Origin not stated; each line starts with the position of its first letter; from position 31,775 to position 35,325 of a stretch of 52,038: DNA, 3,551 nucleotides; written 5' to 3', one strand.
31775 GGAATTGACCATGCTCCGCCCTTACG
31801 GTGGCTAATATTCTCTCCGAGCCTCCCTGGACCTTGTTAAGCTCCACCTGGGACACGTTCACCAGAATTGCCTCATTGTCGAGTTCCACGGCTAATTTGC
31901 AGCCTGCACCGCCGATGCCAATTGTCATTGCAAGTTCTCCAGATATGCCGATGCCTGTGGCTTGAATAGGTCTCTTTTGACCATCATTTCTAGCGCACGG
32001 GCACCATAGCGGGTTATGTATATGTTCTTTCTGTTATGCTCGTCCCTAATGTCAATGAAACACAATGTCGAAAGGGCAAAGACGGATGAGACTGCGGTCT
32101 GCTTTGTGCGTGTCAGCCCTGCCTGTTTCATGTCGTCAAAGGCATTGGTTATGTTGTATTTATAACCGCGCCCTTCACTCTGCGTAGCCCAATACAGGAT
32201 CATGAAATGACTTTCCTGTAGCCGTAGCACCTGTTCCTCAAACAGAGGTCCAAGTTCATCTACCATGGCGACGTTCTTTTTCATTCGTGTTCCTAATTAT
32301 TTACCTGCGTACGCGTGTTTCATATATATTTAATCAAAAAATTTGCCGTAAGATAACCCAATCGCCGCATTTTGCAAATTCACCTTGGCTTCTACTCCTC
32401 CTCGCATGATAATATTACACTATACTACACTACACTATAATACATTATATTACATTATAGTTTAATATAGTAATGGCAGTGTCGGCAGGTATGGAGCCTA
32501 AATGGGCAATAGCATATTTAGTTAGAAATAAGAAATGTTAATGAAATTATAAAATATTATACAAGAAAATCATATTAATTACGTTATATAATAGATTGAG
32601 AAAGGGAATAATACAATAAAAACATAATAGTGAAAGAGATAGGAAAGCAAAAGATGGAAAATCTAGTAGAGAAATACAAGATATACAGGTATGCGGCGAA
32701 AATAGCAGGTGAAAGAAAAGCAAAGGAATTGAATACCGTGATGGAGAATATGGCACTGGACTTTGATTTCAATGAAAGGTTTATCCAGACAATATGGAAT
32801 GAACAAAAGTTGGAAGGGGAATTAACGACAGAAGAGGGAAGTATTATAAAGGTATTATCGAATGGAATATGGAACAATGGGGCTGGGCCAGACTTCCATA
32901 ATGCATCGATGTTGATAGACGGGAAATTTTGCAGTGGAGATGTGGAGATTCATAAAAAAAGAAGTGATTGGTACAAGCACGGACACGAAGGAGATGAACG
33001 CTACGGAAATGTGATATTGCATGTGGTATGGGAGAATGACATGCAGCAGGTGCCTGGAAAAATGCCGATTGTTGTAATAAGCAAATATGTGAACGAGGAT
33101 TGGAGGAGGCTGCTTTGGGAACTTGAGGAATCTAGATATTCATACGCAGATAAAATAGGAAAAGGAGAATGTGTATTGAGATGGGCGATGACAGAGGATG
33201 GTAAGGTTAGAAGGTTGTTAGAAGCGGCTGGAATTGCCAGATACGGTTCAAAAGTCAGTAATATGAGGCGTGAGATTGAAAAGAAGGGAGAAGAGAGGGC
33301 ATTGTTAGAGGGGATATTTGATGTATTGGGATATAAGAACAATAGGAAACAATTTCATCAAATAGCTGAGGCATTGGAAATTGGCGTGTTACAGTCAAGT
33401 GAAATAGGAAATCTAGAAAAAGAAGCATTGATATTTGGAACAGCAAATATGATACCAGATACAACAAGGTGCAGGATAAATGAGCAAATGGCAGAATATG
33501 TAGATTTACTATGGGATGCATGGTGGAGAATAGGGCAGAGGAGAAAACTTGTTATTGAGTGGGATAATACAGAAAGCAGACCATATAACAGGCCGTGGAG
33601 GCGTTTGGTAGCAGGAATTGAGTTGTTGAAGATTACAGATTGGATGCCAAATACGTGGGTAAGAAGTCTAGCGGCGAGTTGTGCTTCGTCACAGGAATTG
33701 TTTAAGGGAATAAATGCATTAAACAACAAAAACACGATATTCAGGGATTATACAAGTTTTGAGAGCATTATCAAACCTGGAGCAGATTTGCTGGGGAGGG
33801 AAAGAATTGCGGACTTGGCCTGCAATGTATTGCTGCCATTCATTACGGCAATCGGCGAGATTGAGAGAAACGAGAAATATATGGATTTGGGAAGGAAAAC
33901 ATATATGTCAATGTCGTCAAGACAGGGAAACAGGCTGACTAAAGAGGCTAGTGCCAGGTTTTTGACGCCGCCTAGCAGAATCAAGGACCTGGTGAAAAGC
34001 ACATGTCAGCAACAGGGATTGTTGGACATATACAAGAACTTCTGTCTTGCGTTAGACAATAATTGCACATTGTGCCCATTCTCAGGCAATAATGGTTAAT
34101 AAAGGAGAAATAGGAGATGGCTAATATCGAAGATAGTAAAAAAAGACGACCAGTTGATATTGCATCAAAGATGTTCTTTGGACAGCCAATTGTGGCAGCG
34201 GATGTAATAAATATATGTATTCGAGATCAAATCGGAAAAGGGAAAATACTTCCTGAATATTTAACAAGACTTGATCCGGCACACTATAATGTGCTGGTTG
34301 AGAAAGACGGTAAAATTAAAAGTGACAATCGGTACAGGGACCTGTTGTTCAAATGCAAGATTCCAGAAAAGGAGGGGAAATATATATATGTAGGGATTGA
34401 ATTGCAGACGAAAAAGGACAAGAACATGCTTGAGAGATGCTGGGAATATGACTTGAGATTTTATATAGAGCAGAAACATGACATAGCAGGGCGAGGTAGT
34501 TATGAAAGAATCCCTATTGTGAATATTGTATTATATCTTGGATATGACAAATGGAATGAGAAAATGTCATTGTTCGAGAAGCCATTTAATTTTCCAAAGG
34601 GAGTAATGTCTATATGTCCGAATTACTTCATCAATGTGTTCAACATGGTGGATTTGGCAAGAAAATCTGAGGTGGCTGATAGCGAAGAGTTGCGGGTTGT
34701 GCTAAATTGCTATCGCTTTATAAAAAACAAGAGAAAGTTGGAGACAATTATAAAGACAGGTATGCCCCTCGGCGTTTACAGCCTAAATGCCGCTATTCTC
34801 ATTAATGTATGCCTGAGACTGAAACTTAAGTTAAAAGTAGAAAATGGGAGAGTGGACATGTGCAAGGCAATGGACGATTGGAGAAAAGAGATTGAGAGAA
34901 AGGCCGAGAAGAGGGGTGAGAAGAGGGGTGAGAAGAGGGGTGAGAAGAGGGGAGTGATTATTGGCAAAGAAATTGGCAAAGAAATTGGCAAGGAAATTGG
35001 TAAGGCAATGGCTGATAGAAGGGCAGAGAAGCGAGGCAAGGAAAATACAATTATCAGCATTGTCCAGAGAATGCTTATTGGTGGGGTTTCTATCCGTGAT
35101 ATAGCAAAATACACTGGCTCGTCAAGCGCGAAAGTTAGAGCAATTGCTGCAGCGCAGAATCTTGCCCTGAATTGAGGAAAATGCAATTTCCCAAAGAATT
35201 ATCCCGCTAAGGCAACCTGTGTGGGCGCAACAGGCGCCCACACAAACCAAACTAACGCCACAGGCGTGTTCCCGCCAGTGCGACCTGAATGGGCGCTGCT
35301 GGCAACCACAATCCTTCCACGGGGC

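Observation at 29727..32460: wHTH - divergent FtsZ/tubulin-like GTPase - Hanks kinase cassette behind a 10-bp iteron array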

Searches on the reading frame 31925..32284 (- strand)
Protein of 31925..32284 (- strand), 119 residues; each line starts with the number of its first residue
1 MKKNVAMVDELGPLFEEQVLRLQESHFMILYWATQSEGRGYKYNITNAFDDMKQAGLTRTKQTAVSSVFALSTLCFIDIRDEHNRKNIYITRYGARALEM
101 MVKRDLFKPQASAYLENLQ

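Call 3: search_protein_families(library=pfam, proteins=[window:31925-32284:-], max_evalue=1)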
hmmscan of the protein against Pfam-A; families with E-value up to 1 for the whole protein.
window:31925-32284:- (119 aa): 0 families

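Call 5: search_protein_families(library=ncbifam, proteins=[window:31925-32284:-], max_evalue=1)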
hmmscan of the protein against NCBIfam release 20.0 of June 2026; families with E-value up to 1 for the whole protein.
window:31925-32284:- (119 aa): 1 family
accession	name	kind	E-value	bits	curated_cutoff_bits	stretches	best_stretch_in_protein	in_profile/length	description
NF002653.0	PRK02318.2-6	equivalog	0.054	12.5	404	1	4-103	198-291/387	mannitol-1-phosphate 5-dehydrogenase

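Call 6: search_protein_families(library=phrogs, proteins=[window:31925-32284:-], max_evalue=1)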
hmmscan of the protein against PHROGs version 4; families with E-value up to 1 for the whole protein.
window:31925-32284:- (119 aa): 1 family
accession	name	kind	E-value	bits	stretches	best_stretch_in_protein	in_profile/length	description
phrog_18778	-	unknown function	0.19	12.5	0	33-55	159-181/184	-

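Call 7: search_protein_families(library=padloc, proteins=[window:31925-32284:-], max_evalue=1)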
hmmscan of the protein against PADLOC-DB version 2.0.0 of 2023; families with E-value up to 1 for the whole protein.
window:31925-32284:- (119 aa): 0 families

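Call 31: find_homologous_proteins(query=window:31925-32284:-, max_evalue=0.001)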
Query window:31925-32284:- (119 aa): 57 proteins with E <= 0.001 among 57 candidates.
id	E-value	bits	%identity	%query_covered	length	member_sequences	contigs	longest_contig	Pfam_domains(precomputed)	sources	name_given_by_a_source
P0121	2.0e-72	258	100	100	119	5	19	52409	-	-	-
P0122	2.7e-67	241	94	100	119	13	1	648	-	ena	-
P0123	3.8e-67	241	94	100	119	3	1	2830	-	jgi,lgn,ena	-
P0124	1.3e-65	236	92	100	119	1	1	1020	-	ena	-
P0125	3.0e-57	209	82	100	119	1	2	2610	-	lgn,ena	-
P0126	1.2e-55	204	81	100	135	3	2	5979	-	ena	-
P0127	2.9e-45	170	72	93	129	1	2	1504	-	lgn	-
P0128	1.1e-42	162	67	90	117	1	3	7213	-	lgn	-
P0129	2.5e-42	161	71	90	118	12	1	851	-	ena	-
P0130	7.1e-42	160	69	91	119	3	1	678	-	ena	-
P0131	1.9e-41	158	69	91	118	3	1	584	-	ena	-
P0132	3.9e-41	157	66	91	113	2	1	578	-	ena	-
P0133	4.0e-41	157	67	90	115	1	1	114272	-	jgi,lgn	jgi:hypothetical protein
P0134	4.4e-41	157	66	92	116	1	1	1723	-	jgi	-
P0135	1.4e-40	155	67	87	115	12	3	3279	-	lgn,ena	-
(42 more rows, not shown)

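Call 34: search_solved_structures(query=A2, max_evalue=10, show_alignments=2)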
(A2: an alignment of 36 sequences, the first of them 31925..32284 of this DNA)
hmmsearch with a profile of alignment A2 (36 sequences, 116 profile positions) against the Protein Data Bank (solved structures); distinct sequences matched with E-value up to 10: 10.
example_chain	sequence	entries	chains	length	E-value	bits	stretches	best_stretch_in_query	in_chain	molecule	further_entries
4asn_A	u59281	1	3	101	0.049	16.5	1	9-102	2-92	TUBR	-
6k0q_A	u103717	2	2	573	0.19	14.6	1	14-48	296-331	Alpha-1,3-glucanase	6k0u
6k0m_A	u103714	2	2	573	0.19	14.6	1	14-48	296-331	Alpha-1,3-glucanase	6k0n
6k0s_A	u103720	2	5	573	0.19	14.6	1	14-48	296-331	Alpha-1,3-glucanase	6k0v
9gb5_H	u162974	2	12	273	0.32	13.9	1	27-88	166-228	gp53 - Tail adaptor protein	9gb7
9dlx_E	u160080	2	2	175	0.43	13.5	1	66-102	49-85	Actin-related protein 2/3 complex subunit 3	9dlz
1k8k_E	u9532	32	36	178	0.45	13.4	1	66-102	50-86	ARP2/3 COMPLEX 21 KDA SUBUNIT | Arp2/3 complex 21kDa subunit | Actin-related protein 2/3 complex subunit 3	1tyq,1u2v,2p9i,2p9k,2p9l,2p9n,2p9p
6uhc_E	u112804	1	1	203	0.59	13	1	66-102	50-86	Actin-related protein 2/3 complex subunit 3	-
8iwa_A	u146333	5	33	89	0.67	12.9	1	31-55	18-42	Uncharacterized protein UU089.1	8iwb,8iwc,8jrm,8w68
6k0p_A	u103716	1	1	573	0.71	12.8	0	14-46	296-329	Alpha-1,3-glucanase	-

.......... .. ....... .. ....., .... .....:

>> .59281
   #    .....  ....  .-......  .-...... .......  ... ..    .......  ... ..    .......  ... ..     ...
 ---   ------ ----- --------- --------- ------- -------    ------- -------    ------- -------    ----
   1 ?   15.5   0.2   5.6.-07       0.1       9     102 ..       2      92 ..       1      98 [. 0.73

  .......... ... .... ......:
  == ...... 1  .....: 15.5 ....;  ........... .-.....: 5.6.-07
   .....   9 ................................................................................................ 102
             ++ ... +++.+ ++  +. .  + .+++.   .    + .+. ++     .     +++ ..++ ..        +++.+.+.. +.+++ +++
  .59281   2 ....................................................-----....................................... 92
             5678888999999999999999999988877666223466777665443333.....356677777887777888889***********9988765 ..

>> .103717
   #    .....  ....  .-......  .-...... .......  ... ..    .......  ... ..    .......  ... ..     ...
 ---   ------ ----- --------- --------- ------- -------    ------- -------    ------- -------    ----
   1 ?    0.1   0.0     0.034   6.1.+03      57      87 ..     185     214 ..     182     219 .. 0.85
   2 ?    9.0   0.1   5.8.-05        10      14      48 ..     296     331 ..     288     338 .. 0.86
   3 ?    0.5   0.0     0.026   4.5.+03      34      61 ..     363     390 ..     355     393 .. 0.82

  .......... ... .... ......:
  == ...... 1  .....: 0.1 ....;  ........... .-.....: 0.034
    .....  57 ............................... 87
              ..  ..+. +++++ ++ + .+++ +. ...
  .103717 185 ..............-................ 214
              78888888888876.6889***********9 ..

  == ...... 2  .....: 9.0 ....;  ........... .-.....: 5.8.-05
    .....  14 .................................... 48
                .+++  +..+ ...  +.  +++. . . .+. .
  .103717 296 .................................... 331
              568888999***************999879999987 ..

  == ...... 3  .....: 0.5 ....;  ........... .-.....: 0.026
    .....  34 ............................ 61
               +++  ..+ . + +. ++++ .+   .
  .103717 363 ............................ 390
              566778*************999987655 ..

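Call 38: predict_structure(alignment_id=A2)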
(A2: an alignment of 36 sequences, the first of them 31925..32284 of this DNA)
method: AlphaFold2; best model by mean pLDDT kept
length: 119 residues; sequences in the alignment: 36
mean_pLDDT: 94.3   pTM: 0.86
mean pLDDT of the five models: 94.3, 94.2, 93.5, 93.5, 92.8
residues with pLDDT >= 90: 104; 70-90: 7; 50-70: 8; < 50: 0
segments of 3 or more residues with pLDDT < 50: none
pLDDT, mean of each block of 10 residues (from residue 1): 65 94 99 97 98 98 98 98 95 98 97 92
secondary structure, 60 per line:
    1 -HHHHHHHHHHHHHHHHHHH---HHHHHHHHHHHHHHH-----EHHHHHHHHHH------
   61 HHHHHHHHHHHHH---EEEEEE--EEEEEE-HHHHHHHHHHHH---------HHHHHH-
elements in order: H2-20 H24-38 H45-54 H61-73 E77-82 E85-90 H92-103 H113-118

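Call 41: fold_search(model_id=the predicted structure, library=pdb)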
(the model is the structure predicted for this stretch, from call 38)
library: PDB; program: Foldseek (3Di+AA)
matches with E <= 10: 1442; with E <= 0.001: 7
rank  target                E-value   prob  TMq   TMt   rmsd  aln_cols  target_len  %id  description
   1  2qvo                  4.3e-04  1.00  0.56  0.74   3.2        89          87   15  Crystal structure of AF1382 from Archaeoglobus fulgidus (released 2007-09-04)
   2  2gxg                  4.6e-04  1.00  0.57  0.49  10.2       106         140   17  Crystal structure of EmrR homolog from hyperthermophilic archaea Sulfolobus tokodaii strain7 (released 2007-03-20)
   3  3ov8                  5.2e-04  1.00  0.57  0.71   4.1        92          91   14  Crystal structure of AF1382 from Archaeoglobus fulgidus, High resolution (released 2011-11-16)
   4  2yr2_A                6.4e-04  1.00  0.56  0.47  13.5       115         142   12  Crystal Structure of the Hypothetical regulator from Sulfolobus tokodaii (released 2007-10-02)
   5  4asn_A                6.8e-04  1.00  0.62  0.80   2.6        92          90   21  TubR from Bacillus megaterium pBM400 (released 2012-10-03)
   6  3gfj                  6.8e-04  1.00  0.57  0.49  11.9       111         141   11  Crystal structure of the ST1710 mutant (R89A) protein (released 2009-08-25)
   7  3gfl                  7.3e-04  1.00  0.57  0.48  11.9       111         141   11  Crystal structure of the ST1710 mutant (R90A) protein (released 2009-08-25)
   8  4l9j_A                1.5e-03  1.00  0.55  0.48  11.4       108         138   18  Crystal structure of S. aureus MepR in DNA-binding conformation (released 2013-09-11)
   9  3gfm                  1.7e-03  1.00  0.56  0.48  12.0       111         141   13  Crystal structure of the ST1710 mutant (K91A) protein (released 2009-08-25)
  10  8ylg_B                1.7e-03  1.00  0.58  0.44  12.6       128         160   19  Crystal structure of Burkholderia thailandensis MftR in complex with operator DNA (released 2024-11-13)
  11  8ylg_A                1.8e-03  1.00  0.60  0.45   9.9       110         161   19  Crystal structure of Burkholderia thailandensis MftR in complex with operator DNA (released 2024-11-13)
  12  3gfi_A                1.8e-03  1.00  0.56  0.47  11.2       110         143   11  Crystal structure of ST1710 complexed with its promoter DNA (released 2009-08-25)
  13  3o3k                  1.9e-03  1.00  0.55  0.70   3.3        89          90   16  Crystal structure of AF1382 from Archaeoglobus fulgidus (released 2010-08-04)
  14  6pco_B                1.9e-03  1.00  0.54  0.48  12.0       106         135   11  Mechanism for regulation of DNA binding of Bordetella bronchiseptica BpsR by 6-hydroxynicotinic acid (released 2019-11-06)
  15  2rdp                  2.2e-03  1.00  0.52  0.45  14.0       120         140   17  The structure of a MarR family protein from Bacillus stearothermophilus (released 2007-11-13)
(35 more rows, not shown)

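Call 74: search_protein_families(library=pfam, alignment_id=A2, max_evalue=10)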
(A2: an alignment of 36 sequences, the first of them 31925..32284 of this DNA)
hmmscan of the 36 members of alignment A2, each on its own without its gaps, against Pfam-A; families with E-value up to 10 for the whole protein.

A. member 1, window:31925-32284:- (119 aa): 0 families

B. families by the number of members that match (of 36 scanned): 13 families
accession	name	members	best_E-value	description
PF22665.2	DUF6293_C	11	0.0093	DUF6293 C-terminal winged helix domain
PF22194.2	F-93_WHD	9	0.019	F-93, winged-helix domain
PF24347.1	FIGL1_N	5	0.0051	FIGL1 N-terminal domain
PF05889.19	SepSecS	2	0.003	O-phosphoseryl-tRNA(Sec) selenium transferase, SepSecS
PF12802.13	MarR_2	1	0.052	MarR family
PF09768.15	Peptidase_M76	1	0.075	Peptidase M76 family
PF23609.1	Beta-prop_EIPR1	1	0.08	EIPR1 beta-propeller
PF16534.11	ULD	1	0.088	Ubiquitin-like oligomerisation domain of SATB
PF16304.10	DUF4946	1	0.089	Domain of unknown function (DUF4946)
PF11517.13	Nab2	1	0.097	Nuclear abundant poly(A) RNA-bind protein 2 (Nab2)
PF24024.1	DUF7336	1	0.11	Domain of unknown function (DUF7336)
PF01637.24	ATPase_2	1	0.17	ATPase domain predominantly from Archaea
PF00413.30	Peptidase_M10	1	0.2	Matrixin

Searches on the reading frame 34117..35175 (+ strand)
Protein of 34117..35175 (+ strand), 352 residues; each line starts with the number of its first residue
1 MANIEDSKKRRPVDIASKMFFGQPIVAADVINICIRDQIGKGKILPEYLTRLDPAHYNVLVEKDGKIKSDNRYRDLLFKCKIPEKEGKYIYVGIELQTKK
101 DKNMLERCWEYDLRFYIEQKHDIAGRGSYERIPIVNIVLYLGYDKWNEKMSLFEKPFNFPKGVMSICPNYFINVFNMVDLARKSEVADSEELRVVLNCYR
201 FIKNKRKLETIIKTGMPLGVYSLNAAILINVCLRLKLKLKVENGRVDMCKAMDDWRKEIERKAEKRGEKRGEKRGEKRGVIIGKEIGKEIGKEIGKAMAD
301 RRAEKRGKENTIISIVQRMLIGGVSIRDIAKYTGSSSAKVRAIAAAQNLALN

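Call 3: search_protein_families(library=pfam, proteins=[window:34117-35175:+], max_evalue=1)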
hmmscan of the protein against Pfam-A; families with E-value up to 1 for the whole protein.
window:34117-35175:+ (352 aa): 2 families
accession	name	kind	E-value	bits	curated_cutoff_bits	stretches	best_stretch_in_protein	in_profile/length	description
PF04754.18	Transposase_31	-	1.9e-11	44.4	21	1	71-210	52-184/203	Putative transposase, YhgA-like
PF12784.13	PDDEXK_2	-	0.053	13.7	27.4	1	79-150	58-130/229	PD-(D/E)XK nuclease family transposase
